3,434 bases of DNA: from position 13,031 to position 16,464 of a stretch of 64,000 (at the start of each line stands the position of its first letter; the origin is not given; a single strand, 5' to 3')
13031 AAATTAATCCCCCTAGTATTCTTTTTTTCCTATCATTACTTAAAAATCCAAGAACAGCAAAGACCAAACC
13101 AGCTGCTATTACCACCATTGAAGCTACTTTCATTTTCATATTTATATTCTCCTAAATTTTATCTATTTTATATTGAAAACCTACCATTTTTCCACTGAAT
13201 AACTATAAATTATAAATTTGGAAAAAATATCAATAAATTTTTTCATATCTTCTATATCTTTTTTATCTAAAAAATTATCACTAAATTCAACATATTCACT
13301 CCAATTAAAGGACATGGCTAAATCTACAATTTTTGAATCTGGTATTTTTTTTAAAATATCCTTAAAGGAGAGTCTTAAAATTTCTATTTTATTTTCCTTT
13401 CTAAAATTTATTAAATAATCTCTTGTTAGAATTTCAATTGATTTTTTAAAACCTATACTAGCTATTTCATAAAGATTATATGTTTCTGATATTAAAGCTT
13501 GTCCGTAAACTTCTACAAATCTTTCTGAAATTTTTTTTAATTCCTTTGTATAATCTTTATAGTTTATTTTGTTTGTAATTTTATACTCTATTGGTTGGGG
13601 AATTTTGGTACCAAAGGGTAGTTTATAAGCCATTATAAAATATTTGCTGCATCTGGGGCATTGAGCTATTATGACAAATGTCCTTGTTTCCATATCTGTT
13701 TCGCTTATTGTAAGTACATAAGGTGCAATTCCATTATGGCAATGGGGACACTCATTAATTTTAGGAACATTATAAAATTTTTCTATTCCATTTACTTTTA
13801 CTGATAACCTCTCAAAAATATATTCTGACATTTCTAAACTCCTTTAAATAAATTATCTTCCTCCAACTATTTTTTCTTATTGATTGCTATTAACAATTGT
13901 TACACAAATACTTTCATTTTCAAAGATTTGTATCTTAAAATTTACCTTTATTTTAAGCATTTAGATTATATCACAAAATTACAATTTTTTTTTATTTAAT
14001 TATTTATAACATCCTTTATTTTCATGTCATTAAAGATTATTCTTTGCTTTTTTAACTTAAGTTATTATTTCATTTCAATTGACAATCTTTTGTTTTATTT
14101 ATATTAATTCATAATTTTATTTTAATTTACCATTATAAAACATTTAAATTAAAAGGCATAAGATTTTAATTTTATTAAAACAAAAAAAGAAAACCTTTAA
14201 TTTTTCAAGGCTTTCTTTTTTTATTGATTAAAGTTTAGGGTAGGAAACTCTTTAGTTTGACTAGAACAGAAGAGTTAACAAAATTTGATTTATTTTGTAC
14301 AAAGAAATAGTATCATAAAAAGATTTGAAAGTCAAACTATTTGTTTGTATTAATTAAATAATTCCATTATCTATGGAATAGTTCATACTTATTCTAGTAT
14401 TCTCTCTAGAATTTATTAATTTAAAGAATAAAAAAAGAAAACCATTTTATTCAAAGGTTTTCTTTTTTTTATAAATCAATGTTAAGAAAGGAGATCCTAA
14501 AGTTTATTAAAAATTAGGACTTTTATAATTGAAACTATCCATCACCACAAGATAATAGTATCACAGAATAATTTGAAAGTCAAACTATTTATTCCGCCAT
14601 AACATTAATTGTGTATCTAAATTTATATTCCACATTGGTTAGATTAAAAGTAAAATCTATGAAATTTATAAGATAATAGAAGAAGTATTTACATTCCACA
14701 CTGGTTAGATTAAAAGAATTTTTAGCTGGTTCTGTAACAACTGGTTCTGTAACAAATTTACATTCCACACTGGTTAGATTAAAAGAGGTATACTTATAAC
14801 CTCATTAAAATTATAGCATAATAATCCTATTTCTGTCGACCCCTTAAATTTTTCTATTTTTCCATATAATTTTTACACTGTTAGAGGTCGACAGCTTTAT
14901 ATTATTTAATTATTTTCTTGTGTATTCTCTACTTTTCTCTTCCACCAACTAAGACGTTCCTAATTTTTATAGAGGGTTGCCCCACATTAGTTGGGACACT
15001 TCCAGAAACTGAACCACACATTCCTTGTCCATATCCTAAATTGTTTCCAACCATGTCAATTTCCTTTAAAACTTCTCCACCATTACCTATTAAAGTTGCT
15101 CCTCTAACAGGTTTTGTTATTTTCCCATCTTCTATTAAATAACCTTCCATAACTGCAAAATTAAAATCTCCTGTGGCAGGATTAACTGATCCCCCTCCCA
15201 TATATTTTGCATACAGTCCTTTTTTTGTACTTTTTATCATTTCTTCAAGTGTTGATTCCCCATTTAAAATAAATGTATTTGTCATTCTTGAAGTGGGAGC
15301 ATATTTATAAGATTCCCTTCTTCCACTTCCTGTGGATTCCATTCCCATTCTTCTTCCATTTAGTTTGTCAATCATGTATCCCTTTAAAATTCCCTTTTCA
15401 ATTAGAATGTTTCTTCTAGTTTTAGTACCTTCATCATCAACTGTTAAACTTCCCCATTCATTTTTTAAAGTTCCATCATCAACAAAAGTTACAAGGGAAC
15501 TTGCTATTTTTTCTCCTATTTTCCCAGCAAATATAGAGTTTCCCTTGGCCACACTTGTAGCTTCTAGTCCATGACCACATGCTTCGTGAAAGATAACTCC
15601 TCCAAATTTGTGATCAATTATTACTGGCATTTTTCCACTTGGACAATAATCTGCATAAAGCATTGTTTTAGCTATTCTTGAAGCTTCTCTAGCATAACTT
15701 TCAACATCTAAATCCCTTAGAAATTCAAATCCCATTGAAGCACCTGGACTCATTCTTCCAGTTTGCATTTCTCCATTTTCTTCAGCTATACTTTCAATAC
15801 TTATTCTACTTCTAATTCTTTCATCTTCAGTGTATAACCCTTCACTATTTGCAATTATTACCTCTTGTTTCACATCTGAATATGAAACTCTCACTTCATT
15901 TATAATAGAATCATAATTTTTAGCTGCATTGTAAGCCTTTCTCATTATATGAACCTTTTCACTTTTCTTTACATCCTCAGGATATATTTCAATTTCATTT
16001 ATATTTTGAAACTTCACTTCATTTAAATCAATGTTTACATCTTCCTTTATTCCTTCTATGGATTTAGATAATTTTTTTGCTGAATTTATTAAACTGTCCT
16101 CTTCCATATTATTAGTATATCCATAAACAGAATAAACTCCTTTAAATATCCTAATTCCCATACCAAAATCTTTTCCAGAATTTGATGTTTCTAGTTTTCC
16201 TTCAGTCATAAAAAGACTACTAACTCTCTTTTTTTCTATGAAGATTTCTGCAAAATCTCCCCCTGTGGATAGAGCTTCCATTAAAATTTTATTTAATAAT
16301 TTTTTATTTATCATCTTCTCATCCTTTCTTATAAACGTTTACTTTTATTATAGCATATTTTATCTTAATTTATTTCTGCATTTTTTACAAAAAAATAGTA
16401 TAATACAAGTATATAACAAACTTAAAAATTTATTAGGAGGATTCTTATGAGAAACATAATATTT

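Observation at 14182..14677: Precise 248-bp tandem duplication of a non-coding module (terminator hairpin + conserved 36-nt box) abutting the array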

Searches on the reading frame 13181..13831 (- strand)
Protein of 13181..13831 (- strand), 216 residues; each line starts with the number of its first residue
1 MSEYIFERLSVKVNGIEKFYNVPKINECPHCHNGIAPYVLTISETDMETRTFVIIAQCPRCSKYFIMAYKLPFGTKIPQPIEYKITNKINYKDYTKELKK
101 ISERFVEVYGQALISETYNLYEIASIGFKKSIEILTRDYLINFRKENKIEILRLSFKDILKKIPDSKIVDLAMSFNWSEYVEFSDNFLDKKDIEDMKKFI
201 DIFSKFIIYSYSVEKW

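Call 11: search_protein_families(library=pfam, proteins=[window:13181-13831:-])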
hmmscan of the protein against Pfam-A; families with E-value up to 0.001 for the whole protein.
window:13181-13831:- (216 aa): 0 families

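Call 60: search_protein_families(library=ncbifam, proteins=[window:13181-13831:-], max_evalue=0.01)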
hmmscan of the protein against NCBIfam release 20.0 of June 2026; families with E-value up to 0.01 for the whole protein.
window:13181-13831:- (216 aa): 0 families
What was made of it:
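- Tried and rejected: They have no Pfam or NCBIfam family (calls 11, 60).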

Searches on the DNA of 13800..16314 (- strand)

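Call 22: search_rna_families(source=window, start=13800, end=14950, threshold=evalue, max_evalue=10)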
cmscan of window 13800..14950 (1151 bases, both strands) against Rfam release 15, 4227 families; matches with E-value up to 10: 17.
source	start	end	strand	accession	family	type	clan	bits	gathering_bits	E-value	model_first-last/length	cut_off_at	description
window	14182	14253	-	RF02064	STnc370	Gene; sRNA;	-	23.4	54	2.4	1-71/71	no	Enterobacterial sRNA STnc370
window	14176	14234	-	RF02425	SpF01_sRNA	Gene; sRNA;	-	21.1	55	5.1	1-80/80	no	Streptococcus sRNA SpF01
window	14169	14231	-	RF02705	B_rapa_snoR775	Gene; snRNA; snoRNA; HACA-box;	-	20.8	64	3.7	1-127/127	no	Brassica rapa small nucleolar RNA 775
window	14621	14650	+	RF01315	CRISPR-DR2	Gene; CRISPR;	CL00014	20.3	37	0.92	1-30/30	no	CRISPR RNA direct repeat element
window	14181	14281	-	RF02449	ncr1015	Gene; sRNA;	-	19.7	60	6.9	1-121/121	no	Bacillus sRNA ncr1015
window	14687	14715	+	RF01352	CRISPR-DR43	Gene; CRISPR;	CL00014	19.5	35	3.7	1-29/29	no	CRISPR RNA direct repeat element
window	14756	14784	+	RF01352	CRISPR-DR43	Gene; CRISPR;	CL00014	19.5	35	3.7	1-29/29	no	CRISPR RNA direct repeat element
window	14400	14428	-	RF01350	CRISPR-DR41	Gene; CRISPR;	-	18.5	36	1.4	1-29/29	no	CRISPR RNA direct repeat element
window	14430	14469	-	RF03623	mir-1252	Gene; miRNA;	-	18.4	70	5.3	1-65/65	no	mir-1252 microRNA precursor family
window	14429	14469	+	RF04157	MIR9486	Gene; miRNA;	-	18.1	100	1.4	1-119/119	no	MIR9486 microRNA precursor family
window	14831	14896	+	RF00688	MIR394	Gene; miRNA;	-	17.5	60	2.1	20-89/109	no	MIR394 microRNA precursor family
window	14431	14468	-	RF03912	mir-4659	Gene; miRNA;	-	17.2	92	3.3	20-54/73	no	mir-4659 microRNA precursor family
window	14430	14470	-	RF04157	MIR9486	Gene; miRNA;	-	16.8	100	3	1-119/119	no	MIR9486 microRNA precursor family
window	14431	14468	+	RF03912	mir-4659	Gene; miRNA;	-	16.5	92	5.1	20-54/73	no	mir-4659 microRNA precursor family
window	14180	14224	-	RF03940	MIR9563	Gene; miRNA;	-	16.4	90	6.9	1-127/127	no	MIR9563 microRNA precursor family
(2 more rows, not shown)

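Call 35: build_rna_model(alignment_id=A2)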
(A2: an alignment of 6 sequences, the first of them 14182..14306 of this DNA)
Model R1 built from alignment A2 (6 sequences, 130 columns); structure: RNAalifold consensus.
model positions 125; base pairs 25; branch points 1; effective number of sequences 2.06; information 0.59 bits per position. Calibrated on 0.2 Mb of random sequence (short: E-values are rough).
structure used (alignment columns):
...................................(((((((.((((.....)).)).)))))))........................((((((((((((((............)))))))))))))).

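Call 36: search_with_rna_model(model_id=R1, sources=[window, L013, L016, L017, L019, L021, L022, L023, L026, L031, L032, L034], max_evalue=10)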
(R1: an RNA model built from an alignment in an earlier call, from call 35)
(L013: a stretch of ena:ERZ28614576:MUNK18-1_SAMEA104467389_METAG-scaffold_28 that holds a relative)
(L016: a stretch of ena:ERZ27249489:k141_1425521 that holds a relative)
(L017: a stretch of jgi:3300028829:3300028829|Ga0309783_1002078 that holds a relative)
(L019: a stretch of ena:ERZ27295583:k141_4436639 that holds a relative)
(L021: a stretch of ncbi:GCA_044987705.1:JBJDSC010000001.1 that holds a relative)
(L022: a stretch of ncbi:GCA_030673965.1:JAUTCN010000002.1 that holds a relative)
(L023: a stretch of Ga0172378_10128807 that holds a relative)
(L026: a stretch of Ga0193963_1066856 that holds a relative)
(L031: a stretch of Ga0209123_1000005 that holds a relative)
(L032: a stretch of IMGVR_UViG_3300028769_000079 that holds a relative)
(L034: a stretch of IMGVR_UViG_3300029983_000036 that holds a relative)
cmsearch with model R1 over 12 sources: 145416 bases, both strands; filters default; matches with E-value up to 10: 42.
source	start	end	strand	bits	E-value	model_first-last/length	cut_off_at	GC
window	14181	14306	-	119.6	2.6e-17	1-125/125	no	0.25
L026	419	541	-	114.5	1.7e-16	1-125/125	no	0.31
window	14429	14551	-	112.3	4.2e-16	1-125/125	no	0.23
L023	1617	1739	+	109.9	1e-15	1-125/125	no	0.28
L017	5773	5895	+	107.8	2.3e-15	1-125/125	no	0.22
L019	6171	6293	+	107.8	2.3e-15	1-125/125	no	0.22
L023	1982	2065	+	74.3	8e-10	1-85/125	3'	0.27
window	14365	14470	+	41.4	0.00022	1-125/125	no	0.2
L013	5782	5834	+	41.2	0.00024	71-124/125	no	0.17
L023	1699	1740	-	39.4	0.00049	83-124/125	no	0.17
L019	6253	6294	-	35.9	0.0019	83-124/125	no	0.17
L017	5902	5940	+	33.1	0.0053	86-123/125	no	0.21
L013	5797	5833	-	31.8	0.0087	86-123/125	no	0.22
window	14178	14222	+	31.1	0.011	81-124/125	no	0.2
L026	376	460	+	29.7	0.02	1-125/125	no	0.26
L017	5902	5940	-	27.1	0.054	86-123/125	no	0.21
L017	1857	1902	+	26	0.079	71-124/125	no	0.24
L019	1857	1902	+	26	0.079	71-124/125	no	0.24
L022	94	179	-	20.2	0.72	1-125/125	no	0.24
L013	1871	1916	-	19.4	0.99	70-124/125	no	0.22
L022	1017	1052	+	17.9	1.8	79-124/125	no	0.25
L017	892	992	+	17.3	2.2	1-125/125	no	0.27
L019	892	992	+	17.3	2.2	1-125/125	no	0.27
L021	97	185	-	15.2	5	1-125/125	no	0.27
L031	9222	9325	+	14.8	5.8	1-125/125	no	0.27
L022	83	131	+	14.7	5.9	72-124/125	no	0.29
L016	2580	2625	-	14.2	7.4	72-124/125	no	0.2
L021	52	132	+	14.1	7.4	1-125/125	no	0.26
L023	1932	2041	-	14.1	7.6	31-125/125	no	0.26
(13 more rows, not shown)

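Call 52: search_dna_similar(query=window:14182-14600:-, collection=plasmids, mode=distant, max_evalue=0.001, max_rows=15)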
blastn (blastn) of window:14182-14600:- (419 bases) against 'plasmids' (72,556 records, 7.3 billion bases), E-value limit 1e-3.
No match.

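Call 53: search_dna_similar(query=window:14182-14600:-, collection=phages, mode=distant, max_evalue=0.001, max_rows=15)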
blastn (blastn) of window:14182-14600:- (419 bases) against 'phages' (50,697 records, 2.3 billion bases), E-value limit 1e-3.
Records with a match: 1; places in all: 1; records where one place covers at least 80% of the query: 0.
Best place of each record, by identity: 80-90% 1.
By first word of the organism name: Pelagibacter 1.
By host as written in the record: Candidatus Pelagibacter ubique HTCC1062 1.
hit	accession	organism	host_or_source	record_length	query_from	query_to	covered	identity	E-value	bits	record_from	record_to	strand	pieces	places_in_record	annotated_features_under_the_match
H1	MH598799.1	Pelagibacter phage HTVC025P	Candidatus Pelagibacter ubique HTCC1062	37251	269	318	12%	86.3%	5e-6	58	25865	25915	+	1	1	internal virion protein D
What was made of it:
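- Tried and rejected: Nothing relevant (calls 52, 53).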

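Call 66: search_rna_families(sources=[L002, L023, L026, L017], threshold=gathering)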
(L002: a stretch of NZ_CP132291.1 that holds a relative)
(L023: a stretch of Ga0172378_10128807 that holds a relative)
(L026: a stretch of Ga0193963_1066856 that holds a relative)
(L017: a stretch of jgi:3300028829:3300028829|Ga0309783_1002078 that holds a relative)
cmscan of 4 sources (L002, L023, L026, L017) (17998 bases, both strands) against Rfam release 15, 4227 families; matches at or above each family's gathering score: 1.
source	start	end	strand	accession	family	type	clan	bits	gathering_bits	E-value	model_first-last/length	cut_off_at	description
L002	5067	5182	-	RF00162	SAM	Cis-reg; riboswitch;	CL00012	72.2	44.4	1.7e-15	1-108/108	no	SAM riboswitch aptamer (S box leader)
